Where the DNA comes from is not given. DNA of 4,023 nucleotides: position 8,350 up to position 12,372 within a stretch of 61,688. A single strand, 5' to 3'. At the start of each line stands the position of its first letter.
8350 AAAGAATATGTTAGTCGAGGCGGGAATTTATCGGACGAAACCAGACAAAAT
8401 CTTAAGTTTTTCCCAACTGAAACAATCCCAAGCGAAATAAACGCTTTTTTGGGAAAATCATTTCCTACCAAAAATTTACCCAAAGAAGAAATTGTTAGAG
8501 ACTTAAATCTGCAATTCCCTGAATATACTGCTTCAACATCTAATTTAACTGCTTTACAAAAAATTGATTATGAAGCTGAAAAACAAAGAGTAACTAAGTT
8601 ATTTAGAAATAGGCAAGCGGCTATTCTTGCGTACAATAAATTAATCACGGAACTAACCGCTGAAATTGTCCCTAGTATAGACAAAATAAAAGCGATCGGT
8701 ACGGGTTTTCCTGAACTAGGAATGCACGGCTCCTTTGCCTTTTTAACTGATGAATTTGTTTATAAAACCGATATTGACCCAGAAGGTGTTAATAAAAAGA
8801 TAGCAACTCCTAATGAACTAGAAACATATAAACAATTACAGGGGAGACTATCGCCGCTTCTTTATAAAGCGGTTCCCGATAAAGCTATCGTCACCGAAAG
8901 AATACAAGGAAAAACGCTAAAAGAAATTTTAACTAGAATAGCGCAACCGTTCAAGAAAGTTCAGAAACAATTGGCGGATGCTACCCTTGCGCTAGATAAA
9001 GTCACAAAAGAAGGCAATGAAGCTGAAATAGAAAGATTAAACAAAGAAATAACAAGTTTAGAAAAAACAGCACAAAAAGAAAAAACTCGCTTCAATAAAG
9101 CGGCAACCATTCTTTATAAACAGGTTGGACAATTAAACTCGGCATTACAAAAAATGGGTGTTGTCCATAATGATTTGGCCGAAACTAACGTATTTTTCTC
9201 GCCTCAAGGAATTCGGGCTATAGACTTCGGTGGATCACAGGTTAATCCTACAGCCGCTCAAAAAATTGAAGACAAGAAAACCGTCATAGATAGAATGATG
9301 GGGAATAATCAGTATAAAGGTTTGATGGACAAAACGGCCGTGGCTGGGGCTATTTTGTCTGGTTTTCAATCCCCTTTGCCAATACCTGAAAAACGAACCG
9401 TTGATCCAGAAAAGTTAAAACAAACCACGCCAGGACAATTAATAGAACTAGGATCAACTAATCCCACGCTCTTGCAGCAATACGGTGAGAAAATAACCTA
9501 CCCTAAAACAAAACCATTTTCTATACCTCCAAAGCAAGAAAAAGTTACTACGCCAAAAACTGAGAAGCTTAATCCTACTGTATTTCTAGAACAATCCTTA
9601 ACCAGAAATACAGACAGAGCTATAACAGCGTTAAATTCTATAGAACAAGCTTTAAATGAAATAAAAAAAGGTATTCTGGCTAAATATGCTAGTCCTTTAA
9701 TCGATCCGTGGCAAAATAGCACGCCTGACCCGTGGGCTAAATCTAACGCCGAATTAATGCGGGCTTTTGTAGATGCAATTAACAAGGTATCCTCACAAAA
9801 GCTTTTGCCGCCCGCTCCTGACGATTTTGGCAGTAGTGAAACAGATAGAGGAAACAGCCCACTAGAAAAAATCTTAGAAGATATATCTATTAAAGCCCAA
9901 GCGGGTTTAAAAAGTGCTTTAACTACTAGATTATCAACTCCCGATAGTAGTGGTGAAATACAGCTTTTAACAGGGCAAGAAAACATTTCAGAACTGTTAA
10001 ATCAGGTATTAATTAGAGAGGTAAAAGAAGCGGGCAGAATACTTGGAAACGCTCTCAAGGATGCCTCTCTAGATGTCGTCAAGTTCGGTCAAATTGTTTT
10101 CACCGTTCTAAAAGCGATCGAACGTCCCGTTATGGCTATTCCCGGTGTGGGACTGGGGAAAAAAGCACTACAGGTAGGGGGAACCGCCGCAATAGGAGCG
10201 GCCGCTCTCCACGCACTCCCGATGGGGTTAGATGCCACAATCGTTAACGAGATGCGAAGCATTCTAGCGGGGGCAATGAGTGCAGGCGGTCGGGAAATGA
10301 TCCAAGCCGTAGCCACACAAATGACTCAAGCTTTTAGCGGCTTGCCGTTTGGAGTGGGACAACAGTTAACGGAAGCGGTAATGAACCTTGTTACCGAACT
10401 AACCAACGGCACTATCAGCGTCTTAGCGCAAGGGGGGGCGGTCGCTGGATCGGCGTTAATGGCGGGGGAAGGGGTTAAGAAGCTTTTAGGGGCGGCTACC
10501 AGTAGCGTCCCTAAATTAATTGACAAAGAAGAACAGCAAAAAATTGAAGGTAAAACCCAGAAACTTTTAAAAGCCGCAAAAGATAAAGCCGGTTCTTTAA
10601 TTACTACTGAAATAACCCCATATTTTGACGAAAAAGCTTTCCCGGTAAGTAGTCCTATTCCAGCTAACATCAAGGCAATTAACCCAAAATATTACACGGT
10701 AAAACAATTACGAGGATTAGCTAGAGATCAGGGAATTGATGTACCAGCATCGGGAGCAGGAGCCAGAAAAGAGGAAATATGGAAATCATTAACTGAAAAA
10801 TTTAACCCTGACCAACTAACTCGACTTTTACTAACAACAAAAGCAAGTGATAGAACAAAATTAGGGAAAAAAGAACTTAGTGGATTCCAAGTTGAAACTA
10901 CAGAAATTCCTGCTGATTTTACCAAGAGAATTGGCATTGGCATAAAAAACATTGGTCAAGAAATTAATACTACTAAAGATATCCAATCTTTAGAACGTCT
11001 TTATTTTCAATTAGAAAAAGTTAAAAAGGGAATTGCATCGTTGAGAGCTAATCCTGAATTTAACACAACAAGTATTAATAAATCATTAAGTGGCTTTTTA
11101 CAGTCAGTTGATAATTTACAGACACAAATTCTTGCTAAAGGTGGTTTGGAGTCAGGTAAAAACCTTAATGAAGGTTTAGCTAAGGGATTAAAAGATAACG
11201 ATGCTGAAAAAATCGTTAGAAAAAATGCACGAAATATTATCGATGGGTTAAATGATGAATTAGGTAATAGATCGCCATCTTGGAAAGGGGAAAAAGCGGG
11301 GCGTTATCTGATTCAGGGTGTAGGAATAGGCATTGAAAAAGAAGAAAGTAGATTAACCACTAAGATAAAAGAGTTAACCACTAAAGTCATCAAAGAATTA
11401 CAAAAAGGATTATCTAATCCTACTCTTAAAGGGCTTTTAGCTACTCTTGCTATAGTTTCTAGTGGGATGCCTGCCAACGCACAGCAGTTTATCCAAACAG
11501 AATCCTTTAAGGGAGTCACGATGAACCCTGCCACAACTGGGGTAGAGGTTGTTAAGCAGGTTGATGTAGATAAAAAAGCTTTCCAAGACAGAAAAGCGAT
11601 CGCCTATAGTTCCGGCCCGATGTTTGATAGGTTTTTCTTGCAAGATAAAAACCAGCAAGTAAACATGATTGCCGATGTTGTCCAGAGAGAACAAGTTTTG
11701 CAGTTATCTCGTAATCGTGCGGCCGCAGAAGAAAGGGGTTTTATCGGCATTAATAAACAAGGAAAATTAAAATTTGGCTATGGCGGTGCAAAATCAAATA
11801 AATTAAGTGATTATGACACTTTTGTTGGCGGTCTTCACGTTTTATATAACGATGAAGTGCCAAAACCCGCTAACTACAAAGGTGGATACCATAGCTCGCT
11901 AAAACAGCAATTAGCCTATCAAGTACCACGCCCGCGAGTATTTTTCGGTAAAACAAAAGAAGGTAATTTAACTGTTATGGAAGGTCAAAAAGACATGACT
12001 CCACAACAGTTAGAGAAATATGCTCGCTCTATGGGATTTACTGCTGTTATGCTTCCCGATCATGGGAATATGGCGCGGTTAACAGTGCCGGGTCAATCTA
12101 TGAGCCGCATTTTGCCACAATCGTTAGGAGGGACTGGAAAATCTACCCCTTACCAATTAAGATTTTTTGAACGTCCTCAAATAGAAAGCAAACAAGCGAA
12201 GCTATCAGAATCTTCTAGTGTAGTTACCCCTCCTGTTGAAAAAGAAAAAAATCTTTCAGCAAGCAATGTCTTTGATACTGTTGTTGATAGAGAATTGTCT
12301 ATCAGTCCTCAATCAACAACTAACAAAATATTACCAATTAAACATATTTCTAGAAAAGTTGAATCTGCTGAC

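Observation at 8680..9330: Protein-kinase-like domain embedded in the tape measure protein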

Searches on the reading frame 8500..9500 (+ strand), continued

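Call 76: list_cluster_members(proteins=[P0001, P0002, P0003, P0004, P0005, P0006, P0009, P0011, P0017, P0019])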
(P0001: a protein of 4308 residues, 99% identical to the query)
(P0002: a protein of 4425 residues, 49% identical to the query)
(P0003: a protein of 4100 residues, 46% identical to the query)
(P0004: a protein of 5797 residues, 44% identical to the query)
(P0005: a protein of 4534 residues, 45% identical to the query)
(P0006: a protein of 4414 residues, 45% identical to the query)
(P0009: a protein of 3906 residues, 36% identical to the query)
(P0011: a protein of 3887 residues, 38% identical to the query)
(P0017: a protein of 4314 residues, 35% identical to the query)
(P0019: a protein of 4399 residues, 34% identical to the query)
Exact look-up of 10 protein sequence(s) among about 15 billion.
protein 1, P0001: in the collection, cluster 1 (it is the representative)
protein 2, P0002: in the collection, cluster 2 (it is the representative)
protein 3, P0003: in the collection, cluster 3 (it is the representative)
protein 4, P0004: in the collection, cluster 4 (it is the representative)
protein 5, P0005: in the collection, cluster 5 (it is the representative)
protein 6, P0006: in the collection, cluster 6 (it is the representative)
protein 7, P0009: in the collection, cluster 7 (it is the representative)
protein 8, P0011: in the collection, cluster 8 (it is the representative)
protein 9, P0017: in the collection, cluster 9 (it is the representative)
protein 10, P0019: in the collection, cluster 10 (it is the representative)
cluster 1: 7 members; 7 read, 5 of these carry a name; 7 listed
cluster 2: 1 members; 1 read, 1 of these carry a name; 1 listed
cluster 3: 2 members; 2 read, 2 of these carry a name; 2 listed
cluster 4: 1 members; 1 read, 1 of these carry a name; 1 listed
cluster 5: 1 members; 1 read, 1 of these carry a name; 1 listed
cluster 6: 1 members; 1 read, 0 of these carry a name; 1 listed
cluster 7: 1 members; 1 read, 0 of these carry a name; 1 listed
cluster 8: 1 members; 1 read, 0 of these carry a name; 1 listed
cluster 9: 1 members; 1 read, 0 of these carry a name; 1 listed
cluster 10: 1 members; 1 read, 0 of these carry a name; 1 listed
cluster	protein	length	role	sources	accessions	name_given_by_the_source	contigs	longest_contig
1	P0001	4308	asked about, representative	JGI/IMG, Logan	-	tape measure domain-containing protein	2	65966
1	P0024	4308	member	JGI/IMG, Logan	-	tape measure domain-containing protein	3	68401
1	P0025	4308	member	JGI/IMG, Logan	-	tape measure domain-containing protein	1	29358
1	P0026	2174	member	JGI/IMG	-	tRNA A-37 threonylcarbamoyl transferase component Bud32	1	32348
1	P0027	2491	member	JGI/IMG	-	tRNA A-37 threonylcarbamoyl transferase component Bud32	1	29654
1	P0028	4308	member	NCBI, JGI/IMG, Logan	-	-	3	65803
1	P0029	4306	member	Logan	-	-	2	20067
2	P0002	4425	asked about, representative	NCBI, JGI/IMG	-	muramidase (phage lysozyme)/beta-lactamase class A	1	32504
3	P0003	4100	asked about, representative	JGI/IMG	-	tape measure domain-containing protein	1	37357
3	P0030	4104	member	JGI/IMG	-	tape measure domain-containing protein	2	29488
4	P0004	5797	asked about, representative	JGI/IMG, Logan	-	tape measure domain-containing protein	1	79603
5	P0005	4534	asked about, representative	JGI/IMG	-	tape measure domain-containing protein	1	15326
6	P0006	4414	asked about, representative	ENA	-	-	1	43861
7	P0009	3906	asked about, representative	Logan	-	-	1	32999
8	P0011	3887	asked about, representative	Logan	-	-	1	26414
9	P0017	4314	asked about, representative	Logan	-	-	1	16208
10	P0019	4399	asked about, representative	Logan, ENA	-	-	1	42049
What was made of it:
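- Closest known: Enzymatic modules embedded in tape measure proteins. Same: One relative of this family, P0002, is named muramidase/beta-lactamase by JGI (call 76).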

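Call 81: find_related_loci(query=A2, collection=viral_contigs, flank=2000)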
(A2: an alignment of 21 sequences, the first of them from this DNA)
Query A2 (303 aa) in viral_contigs; peptide patterns used: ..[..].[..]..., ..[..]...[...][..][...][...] (x = any residue, [..] = any of these).
145 stretches matched a pattern; 23 encode a relative of the query (tblastn E <= 1e-3); 23 distinct loci.
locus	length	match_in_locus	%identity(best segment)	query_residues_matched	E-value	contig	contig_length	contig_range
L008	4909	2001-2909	96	1-303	0e+0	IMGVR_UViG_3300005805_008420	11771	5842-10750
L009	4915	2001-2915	48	4-300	6e-89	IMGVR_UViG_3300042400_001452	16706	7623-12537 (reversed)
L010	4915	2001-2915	48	4-300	5e-89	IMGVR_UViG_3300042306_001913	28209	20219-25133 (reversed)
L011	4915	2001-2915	47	4-300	7e-88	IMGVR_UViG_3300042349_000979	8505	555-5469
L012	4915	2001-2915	47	4-300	7e-88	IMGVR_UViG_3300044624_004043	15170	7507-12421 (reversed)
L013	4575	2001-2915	47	4-300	2e-87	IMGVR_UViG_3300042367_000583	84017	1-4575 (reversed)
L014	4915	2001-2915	47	4-300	5e-87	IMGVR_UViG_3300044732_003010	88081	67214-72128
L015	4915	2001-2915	47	4-300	2e-87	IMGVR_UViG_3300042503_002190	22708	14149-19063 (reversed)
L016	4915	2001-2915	47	4-300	5e-87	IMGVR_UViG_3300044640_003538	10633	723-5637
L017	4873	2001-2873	46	4-298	8e-81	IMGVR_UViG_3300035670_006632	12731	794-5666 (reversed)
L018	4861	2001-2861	43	8-298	2e-71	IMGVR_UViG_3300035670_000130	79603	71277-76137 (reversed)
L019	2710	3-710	47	79-300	7e-66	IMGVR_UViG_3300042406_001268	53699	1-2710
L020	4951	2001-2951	37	4-300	1e-56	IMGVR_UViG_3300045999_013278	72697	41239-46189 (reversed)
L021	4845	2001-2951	37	4-300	9e-57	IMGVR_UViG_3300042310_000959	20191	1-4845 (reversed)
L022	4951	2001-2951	37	4-300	1e-56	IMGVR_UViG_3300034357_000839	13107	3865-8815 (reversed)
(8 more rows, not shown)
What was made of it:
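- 23 IMG/VR loci carry the module, on contigs up to 90 kb (call 81).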

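Call 87: find_related_loci(query=A2, collection=genome_contigs, flank=3000)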
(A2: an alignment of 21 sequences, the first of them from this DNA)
Query A2 (303 aa) in genome_contigs; peptide patterns used: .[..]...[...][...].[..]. (x = any residue, [..] = any of these).
8 stretches matched a pattern; 2 encode a relative of the query (tblastn E <= 1e-3); 2 distinct loci.
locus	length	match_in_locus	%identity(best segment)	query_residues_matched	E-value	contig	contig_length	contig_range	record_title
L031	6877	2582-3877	50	4-300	5e-83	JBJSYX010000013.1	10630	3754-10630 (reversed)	MAG: Methylomonas sp. isolate samp_4434_metabat2_57 samp_4434_45922, whole genome shotgun sequence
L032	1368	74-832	39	46-303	7e-53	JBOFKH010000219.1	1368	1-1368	MAG: Alphaproteobacteria bacterium isolate WFFMC_MAG_371 k139_23586_flag=1_multi=2.0000_len=1368, whole genome shotgun s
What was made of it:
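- Tried and rejected: These are probably mis-binned phage contigs and are not reliable evidence of the host (call 87).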

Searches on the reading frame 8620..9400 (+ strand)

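Call 5: search_solved_structures(query=window:8620-9400:+, max_evalue=10, show_alignments=3)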
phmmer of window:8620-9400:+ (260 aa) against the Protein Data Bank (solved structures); distinct sequences matched with E-value up to 10: 21.
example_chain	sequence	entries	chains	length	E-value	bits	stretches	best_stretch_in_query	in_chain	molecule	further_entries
8unk_B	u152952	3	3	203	0.048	16.6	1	163-215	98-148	Probable bifunctional tRNA threonylcarbamoyladenosine biosynthesis protein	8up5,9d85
3kn5_A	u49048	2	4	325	0.13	15.2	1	152-216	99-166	Ribosomal protein S6 kinase alpha-5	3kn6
6z1p_Aw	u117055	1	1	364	0.13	15.1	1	68-188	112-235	Ribosomal protein L22/L17e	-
1tqi_A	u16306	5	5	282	0.15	15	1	178-206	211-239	conserved hypothetical protein | Rio2 serine kinase | Rio2 kinase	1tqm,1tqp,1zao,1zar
7up4_A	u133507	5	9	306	0.17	14.8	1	152-214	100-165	Ribosomal protein S6 kinase alpha-5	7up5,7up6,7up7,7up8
2vwb_A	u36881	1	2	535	0.2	14.6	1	163-215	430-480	PUTATIVE O-SIALOGLYCOPROTEIN ENDOPEPTIDASE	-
3en9_A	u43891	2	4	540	0.2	14.5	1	163-215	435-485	O-sialoglycoprotein endopeptidase/protein kinase | Putative O-sialoglycoprotein endopeptidase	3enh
8cwy_A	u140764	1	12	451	0.25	14.2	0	133-208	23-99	T32-15-1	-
8cws_A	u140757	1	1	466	0.29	14.1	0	123-208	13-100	F4132-2 Chain A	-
4g31_A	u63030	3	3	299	0.33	13.9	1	163-234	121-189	Eukaryotic translation initiation factor 2-alpha kinase 3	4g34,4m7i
1t3j_A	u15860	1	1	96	0.56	13.1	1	127-163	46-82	mitofusin 1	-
2iyq_A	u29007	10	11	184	0.57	13.1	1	57-111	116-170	SHIKIMATE KINASE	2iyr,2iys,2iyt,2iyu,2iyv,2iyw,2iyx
2r6r_1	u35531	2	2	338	0.58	13.1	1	109-230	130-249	Cell division protein ftsZ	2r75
1l4u_A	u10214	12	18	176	0.59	13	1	57-110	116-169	SHIKIMATE KINASE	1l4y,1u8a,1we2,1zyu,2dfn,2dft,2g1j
7pzy_I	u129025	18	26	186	0.85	12.5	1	50-123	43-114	40S ribosomal protein S7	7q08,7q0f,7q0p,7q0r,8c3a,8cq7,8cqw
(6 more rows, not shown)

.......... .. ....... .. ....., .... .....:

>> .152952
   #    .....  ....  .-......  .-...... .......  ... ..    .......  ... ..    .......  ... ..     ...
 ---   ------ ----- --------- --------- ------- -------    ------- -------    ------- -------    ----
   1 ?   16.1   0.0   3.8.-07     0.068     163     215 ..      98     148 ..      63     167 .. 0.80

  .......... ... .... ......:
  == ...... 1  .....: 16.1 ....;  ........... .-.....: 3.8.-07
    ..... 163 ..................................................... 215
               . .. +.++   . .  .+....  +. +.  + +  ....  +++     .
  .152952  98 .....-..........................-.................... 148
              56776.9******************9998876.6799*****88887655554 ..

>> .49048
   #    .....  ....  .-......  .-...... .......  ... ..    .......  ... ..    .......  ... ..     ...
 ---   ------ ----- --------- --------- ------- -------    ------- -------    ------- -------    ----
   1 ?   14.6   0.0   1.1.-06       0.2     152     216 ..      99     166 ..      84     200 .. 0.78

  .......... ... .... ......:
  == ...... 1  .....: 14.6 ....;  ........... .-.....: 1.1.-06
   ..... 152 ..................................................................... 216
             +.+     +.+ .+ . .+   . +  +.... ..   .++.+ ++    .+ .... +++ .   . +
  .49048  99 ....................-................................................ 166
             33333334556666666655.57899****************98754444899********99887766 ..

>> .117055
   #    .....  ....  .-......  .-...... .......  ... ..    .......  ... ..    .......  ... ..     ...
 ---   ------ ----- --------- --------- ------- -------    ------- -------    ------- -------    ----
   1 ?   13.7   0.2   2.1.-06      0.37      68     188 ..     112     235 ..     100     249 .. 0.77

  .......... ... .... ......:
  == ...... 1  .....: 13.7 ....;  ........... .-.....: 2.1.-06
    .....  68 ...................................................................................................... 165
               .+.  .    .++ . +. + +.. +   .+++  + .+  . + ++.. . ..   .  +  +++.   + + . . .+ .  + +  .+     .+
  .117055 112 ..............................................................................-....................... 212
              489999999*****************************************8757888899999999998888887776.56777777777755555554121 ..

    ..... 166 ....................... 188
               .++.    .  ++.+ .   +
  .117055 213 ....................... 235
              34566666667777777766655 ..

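Call 13: find_related_loci(query=window:8620-9400:+, collection=viral_contigs, flank=10000)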
Query window:8620-9400:+ (260 aa) in viral_contigs; peptide patterns used: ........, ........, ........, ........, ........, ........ (x = any residue, [..] = any of these).
15 stretches matched a pattern; 2 encode a relative of the query (tblastn E <= 1e-3); 2 distinct loci.
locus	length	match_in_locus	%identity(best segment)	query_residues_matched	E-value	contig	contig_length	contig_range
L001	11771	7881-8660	96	1-260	2e-168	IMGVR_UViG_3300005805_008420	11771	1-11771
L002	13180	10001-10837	37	2-260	1e-46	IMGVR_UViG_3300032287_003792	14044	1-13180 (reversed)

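Call 18: find_related_loci(query=A1, collection=genome_contigs, flank=10000)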
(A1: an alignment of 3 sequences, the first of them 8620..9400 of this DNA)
Query A1 (260 aa) in genome_contigs; peptide patterns used: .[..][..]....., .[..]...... (x = any residue, [..] = any of these).
112 stretches matched a pattern, but none encodes a relative of the query by tblastn (E <= 1e-3).
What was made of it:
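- Tried and rejected: The first genome_contigs scan found nothing (call 18).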

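Call 19: find_related_loci(query=A1, collection=viral_contigs, flank=10000)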
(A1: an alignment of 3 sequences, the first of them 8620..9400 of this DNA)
Query A1 (260 aa) in viral_contigs; peptide patterns used: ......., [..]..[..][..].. (x = any residue, [..] = any of these).
414 stretches matched a pattern; 3 encode a relative of the query (tblastn E <= 1e-3); 3 distinct loci.
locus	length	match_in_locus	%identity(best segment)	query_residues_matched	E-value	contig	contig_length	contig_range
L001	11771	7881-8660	96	1-260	3e-168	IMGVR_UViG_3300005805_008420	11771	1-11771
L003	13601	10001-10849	38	2-260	2e-48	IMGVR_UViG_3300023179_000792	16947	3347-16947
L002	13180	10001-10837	37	2-260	2e-46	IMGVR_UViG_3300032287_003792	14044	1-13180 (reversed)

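Call 20: find_related_loci(query=A1, collection=metagenome_contigs, flank=10000)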
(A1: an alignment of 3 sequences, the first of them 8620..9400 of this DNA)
Query A1 (260 aa) in metagenome_contigs; peptide patterns used: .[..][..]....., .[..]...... (x = any residue, [..] = any of these).
189 stretches matched a pattern; 2 encode a relative of the query (tblastn E <= 1e-3); 2 distinct loci.
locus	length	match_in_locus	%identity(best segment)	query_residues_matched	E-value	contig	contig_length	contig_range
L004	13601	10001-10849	38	2-260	2e-48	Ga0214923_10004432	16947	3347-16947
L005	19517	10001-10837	38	1-259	1e-50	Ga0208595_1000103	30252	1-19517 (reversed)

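Call 47: search_protein_families(library=phrogs, proteins=[L003:924-2099:+, L003:3697-4308:+, L003:4353-5111:+, L003:5338-6201:+], max_evalue=0.001)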
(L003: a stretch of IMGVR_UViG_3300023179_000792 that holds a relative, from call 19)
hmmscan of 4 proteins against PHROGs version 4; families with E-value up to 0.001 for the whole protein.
L003:924-2099:+ (391 aa): 1 family
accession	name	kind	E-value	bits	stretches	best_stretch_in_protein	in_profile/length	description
phrog_29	-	head and packaging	2.3e-11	44.5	1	42-375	50-350/439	major head protein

L003:3697-4308:+ (203 aa): 0 families

L003:4353-5111:+ (252 aa): 1 family
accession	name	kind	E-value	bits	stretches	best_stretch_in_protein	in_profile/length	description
phrog_1407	-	tail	1.9e-05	25.3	1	118-241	45-171/258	major tail protein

L003:5338-6201:+ (287 aa): 0 families

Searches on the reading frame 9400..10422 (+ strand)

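Call 39: search_protein_families(library=pfam, proteins=[window:9400-10422:+], max_evalue=1)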
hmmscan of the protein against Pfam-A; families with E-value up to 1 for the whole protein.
window:9400-10422:+ (341 aa): 2 families
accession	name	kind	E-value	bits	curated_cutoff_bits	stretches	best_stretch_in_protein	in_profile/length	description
PF15307.11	SPACA7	-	0.13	13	27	1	175-210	7-42/107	Sperm acrosome-associated protein 7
PF12831.13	FAD_oxidored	-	0.79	9.4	27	0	259-323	5-68/416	FAD dependent oxidoreductase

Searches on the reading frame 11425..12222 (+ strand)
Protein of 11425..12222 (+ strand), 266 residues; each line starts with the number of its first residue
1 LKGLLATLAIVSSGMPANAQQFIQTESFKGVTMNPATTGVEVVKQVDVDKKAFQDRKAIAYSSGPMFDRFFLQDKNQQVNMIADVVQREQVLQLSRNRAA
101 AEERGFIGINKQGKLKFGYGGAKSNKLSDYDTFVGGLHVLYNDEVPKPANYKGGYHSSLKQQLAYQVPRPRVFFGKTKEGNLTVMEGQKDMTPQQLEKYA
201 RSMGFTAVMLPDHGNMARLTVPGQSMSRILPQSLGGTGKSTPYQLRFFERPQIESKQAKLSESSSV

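Call 59: search_solved_structures(query=window:11482-12180:+, max_evalue=1)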
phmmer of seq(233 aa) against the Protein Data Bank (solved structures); distinct sequences matched with E-value up to 1: 4.
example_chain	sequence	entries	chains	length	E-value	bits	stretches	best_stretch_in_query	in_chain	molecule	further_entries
3etv_A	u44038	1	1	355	0.19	14.6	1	16-62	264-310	Protein transport protein TIP20, Protein transport protein DSL1 chimera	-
3etu_A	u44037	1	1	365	0.2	14.5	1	16-62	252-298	Protein transport protein DSL1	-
8eki_E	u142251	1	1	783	0.59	13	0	16-62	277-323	Protein transport protein DSL1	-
6hqw_A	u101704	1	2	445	0.77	12.6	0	143-209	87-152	Cytochrome P450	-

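Call 60: search_protein_families(library=ncbifam, proteins=[window:11473-12222:+], max_evalue=0.1)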
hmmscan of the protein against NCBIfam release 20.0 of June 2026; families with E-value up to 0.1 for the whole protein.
window:11473-12222:+ (250 aa): 1 family
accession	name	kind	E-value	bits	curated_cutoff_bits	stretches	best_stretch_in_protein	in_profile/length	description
NF053776.1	TmaoDeMthMsil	equivalog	0.061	11.8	1100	1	28-92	210-274/763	trimethylamine N-oxide demethylase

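Call 83: find_homologous_proteins(query=window:11425-12222:+, max_evalue=0.001)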
Query window:11425-12222:+: 626 candidates shared short words with the query, none scored E <= 0.001.
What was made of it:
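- Tried and rejected: The segment aa 1835-2100 has no PDB, NCBIfam or protein-database homologues (calls 59, 60, 83).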
